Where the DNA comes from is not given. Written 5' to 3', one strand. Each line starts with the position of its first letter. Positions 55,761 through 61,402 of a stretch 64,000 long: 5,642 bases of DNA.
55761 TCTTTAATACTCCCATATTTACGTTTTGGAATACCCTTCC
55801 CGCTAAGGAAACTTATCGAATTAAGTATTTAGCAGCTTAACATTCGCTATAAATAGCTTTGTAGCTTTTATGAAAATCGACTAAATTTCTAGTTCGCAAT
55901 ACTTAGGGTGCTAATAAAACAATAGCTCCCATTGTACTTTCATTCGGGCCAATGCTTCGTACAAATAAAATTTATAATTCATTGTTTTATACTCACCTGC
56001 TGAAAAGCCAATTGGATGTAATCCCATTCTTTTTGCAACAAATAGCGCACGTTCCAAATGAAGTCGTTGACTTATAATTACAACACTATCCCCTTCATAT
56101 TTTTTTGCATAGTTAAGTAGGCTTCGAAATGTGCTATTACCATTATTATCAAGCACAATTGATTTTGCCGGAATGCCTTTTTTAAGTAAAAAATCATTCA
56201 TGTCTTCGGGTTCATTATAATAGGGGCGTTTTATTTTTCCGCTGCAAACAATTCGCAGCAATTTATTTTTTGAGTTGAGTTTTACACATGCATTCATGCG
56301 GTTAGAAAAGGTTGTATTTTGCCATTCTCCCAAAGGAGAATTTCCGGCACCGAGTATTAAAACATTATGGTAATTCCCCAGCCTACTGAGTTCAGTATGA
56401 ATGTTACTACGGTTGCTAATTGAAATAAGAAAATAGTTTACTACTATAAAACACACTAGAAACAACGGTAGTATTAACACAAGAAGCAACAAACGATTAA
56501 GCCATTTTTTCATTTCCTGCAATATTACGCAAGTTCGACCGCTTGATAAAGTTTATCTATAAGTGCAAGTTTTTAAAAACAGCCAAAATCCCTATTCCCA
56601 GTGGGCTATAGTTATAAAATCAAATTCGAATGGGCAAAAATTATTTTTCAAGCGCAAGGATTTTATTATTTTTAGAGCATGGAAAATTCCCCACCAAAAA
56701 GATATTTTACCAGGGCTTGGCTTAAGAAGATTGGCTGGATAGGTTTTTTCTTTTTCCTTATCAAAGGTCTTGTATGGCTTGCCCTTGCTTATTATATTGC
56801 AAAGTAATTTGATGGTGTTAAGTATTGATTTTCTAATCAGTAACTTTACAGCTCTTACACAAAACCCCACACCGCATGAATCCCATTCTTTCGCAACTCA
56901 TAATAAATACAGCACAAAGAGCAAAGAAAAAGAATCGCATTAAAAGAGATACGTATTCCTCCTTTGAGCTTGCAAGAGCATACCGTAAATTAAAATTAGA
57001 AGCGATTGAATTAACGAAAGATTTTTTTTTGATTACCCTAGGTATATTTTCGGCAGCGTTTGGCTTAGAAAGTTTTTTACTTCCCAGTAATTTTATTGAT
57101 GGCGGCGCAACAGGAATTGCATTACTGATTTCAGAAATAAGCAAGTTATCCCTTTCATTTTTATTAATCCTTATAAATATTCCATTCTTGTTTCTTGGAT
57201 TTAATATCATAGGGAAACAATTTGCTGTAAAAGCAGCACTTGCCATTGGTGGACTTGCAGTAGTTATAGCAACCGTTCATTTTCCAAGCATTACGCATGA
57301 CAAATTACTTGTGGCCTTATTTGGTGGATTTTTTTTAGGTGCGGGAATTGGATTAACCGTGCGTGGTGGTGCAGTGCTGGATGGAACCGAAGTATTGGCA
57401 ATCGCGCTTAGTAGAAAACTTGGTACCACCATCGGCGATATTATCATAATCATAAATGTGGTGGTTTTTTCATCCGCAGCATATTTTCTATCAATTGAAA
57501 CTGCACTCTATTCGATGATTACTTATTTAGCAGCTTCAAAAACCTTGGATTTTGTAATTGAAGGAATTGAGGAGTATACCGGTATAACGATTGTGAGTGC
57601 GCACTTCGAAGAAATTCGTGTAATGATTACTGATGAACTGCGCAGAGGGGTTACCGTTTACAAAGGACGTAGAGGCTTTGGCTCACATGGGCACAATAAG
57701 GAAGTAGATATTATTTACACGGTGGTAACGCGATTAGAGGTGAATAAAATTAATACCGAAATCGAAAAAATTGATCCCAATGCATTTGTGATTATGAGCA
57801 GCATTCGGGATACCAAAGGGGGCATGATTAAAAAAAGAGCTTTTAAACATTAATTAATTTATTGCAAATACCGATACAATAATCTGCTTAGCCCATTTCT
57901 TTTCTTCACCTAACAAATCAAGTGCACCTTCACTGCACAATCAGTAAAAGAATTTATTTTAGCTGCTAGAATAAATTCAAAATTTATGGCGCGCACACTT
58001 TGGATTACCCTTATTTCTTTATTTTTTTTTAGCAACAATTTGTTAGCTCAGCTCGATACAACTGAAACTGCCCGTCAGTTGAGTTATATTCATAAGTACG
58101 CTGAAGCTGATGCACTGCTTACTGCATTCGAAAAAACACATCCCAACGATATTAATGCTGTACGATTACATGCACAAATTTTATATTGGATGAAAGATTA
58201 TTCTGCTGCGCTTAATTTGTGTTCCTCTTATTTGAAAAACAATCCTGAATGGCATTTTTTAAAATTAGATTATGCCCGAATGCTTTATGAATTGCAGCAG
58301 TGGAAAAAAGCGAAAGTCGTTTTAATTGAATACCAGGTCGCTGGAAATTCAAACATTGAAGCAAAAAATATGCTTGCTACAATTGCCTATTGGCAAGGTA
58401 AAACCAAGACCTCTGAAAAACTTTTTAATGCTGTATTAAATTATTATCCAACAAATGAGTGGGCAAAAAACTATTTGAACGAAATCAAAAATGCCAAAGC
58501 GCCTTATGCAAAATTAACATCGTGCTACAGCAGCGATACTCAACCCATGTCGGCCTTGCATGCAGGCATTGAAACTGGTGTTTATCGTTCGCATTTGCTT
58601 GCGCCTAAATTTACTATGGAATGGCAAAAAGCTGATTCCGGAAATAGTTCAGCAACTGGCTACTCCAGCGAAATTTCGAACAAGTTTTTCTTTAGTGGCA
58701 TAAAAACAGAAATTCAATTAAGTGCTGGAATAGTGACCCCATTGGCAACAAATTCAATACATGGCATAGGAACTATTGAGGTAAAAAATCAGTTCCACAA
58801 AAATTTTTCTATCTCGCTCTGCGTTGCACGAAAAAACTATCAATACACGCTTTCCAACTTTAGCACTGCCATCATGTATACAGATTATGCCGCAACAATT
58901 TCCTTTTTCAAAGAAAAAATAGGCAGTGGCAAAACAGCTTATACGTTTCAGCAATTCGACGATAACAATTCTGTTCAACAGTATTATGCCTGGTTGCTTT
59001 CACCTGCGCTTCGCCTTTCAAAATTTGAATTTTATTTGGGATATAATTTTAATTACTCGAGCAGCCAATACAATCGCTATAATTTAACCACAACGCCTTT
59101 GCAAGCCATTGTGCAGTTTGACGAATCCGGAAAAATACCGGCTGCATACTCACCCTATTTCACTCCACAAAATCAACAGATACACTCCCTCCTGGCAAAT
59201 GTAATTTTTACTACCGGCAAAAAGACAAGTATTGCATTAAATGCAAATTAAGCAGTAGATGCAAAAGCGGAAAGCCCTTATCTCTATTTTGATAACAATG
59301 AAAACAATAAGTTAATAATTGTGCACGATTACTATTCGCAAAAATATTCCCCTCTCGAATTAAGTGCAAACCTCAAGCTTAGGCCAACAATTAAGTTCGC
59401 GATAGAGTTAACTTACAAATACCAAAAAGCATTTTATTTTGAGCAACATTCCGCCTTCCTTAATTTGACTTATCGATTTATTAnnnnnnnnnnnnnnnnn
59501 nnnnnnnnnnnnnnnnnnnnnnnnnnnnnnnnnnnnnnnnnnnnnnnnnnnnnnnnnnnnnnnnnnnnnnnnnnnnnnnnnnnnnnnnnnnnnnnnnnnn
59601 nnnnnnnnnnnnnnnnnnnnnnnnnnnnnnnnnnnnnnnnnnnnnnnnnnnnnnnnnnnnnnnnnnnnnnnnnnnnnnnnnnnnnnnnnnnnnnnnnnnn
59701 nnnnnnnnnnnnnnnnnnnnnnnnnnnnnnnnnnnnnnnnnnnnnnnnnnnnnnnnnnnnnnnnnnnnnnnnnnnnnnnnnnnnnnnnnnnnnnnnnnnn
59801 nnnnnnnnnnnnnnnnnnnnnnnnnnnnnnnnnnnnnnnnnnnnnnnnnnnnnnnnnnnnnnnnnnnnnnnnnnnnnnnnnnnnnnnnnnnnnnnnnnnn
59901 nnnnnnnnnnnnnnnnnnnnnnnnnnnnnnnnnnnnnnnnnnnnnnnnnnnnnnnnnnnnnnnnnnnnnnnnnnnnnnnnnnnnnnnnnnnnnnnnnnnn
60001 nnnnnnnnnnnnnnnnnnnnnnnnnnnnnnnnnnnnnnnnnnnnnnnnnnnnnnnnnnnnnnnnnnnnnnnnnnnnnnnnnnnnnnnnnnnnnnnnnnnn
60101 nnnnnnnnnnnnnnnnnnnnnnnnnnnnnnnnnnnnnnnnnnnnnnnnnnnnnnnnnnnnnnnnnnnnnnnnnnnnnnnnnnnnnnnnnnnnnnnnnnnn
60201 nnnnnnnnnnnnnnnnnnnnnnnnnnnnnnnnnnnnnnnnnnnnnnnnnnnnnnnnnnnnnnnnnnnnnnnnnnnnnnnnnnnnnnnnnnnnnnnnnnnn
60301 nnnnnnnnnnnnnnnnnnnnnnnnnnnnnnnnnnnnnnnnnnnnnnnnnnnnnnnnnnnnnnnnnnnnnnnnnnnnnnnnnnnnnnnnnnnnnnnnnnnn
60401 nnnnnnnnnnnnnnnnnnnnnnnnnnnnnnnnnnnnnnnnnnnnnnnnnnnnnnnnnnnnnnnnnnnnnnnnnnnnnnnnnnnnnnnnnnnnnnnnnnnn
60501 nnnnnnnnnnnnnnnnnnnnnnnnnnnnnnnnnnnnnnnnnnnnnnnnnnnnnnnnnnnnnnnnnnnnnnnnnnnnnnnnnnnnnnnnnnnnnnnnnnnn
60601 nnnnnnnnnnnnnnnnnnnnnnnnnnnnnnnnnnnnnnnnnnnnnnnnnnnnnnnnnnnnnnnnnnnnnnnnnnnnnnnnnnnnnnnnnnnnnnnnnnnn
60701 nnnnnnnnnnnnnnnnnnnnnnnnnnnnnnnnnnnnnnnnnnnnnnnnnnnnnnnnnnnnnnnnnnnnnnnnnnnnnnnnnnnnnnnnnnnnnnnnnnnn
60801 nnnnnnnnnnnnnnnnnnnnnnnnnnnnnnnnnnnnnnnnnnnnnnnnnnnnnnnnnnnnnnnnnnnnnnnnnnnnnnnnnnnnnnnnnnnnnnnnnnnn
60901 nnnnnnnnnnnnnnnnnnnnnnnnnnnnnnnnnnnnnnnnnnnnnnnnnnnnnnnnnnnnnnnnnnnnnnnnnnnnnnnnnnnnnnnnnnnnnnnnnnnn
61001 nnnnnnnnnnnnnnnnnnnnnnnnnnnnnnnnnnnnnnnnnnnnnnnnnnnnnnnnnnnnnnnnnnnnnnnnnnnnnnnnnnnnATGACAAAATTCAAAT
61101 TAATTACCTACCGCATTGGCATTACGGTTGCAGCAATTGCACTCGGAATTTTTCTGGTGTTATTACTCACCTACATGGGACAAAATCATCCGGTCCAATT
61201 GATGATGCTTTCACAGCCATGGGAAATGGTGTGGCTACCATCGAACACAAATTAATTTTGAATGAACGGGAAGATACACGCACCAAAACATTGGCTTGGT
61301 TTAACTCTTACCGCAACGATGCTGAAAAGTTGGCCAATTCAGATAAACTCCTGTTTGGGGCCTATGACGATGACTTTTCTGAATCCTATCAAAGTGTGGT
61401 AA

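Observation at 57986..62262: Compact three-gene synthase-dependent exopolysaccharide-type locus (OM TPR/beta-barrel, processive GT2, GH26-like hydrolase)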

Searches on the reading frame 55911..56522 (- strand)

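Call 44: search_protein_families(library=pfam, proteins=[window:55911-56522:-], max_evalue=0.00001)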
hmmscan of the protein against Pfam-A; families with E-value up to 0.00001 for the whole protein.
window:55911-56522:- (203 aa): 1 family
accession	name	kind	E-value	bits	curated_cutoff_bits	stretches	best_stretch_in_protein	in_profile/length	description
PF02698.23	DUF218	-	5.8e-17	62.3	27.6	1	54-177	3-110/133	DUF218 domain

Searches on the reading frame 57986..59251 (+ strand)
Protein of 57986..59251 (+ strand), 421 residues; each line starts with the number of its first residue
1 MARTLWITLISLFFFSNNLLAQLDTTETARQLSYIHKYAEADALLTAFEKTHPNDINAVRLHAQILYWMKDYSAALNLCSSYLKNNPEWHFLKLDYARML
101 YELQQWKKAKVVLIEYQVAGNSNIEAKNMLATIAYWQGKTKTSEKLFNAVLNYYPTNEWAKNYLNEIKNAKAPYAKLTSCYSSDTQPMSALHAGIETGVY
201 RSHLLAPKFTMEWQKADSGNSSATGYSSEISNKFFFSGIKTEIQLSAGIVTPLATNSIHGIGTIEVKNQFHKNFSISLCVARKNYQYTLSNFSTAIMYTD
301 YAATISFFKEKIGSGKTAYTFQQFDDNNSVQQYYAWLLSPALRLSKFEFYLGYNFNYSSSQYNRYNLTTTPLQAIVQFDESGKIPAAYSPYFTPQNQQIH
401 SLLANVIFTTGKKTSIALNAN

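Call 3: search_protein_families(library=pfam, proteins=[window:57986-59251:+], max_evalue=0.1)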
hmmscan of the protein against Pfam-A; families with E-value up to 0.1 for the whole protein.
window:57986-59251:+ (421 aa): 10 families
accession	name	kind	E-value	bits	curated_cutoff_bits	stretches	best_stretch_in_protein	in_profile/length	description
PF14559.12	TPR_19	-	8.4e-09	36.1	25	2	70-131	5-66/68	Tetratricopeptide repeat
PF23914.1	TPR_CcmH_CycH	-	3.7e-05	24.1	42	1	86-157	80-154/158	Cytochrome c-type biogenesis protein H TPR domain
PF12895.13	ANAPC3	-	5e-05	23.9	27.2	1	45-114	9-80/82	Anaphase-promoting complex, cyclosome, subunit 3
PF13428.12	TPR_14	-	8.4e-05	23.3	23.5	0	58-99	3-44/44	Tetratricopeptide repeat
PF13174.12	TPR_6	-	0.00018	22.4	26.3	0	129-156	5-32/33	Tetratricopeptide repeat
PF07719.23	TPR_2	-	0.00056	20.3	27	0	125-157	2-34/34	Tetratricopeptide repeat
PF24575.1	TPR_Slam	-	0.0036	18.1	35.2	1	63-110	54-101/104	Surface lipoprotein assembly modifier, N-terminal TPR repeats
PF17004.11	SRP_TPR_like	-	0.015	15.8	35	0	8-83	23-94/109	Putative TPR-like repeat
PF13424.12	TPR_12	-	0.086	13.5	30.1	0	126-154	5-33/77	Tetratricopeptide repeat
PF00515.34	TPR_1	-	0.089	13.1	27.8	0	63-88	8-33/34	Tetratricopeptide repeat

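Call 4: search_protein_families(library=ncbifam, proteins=[window:57986-59251:+], max_evalue=0.1)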
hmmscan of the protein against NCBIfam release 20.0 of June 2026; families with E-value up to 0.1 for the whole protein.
window:57986-59251:+ (421 aa): 8 families
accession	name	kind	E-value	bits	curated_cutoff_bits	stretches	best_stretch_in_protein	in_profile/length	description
TIGR02917.1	PEP_TPR_lipo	equivalog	1.1e-09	36.8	312.2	1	36-157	241-362/899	XrtA/PEP-CTERM system TPR-repeat protein PrsT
NF052400.1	M48_BAM_BepA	equivalog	4.2e-07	29.1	570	1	34-156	319-441/483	beta-barrel assembly-enhancing protease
NF052415.1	T3SS_chap_SctY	equivalog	3.4e-06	27.5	70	1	36-117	20-104/106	type III secretion apparatus assembly chaperone SctY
TIGR00540.1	TPR_hemY_coli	hypoth_equivalog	7.5e-05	21.7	142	2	71-148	307-383/385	heme biosynthesis-associated TPR protein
NF008757.0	PRK11788.1-5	equivalog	0.02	14.1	363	1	20-168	179-326/388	lipopolysaccharide assembly protein LapB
NF042912.1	Amuc_1098_fam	equivalog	0.066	11.2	750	0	62-176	95-207/805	Amuc_1098 family type IV pilus outer membrane protein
NF011721.1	PRK15174.1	equivalog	0.085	11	1200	0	50-151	278-379/656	Vi polysaccharide transport protein VexE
NF033920.0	C39_PA2778_fam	equivalog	0.089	12.2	150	1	22-112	156-246/255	PA2778 family cysteine peptidase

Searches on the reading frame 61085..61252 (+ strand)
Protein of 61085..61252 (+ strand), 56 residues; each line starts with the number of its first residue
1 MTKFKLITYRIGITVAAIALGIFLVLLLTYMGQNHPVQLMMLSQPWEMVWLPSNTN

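Call 91: find_encoding_contigs(protein=window:61085-61252:+, flank=2500, max_places=5)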
Protein seq(56 aa) (56 aa): no gene with exactly this product is on record in the collection.
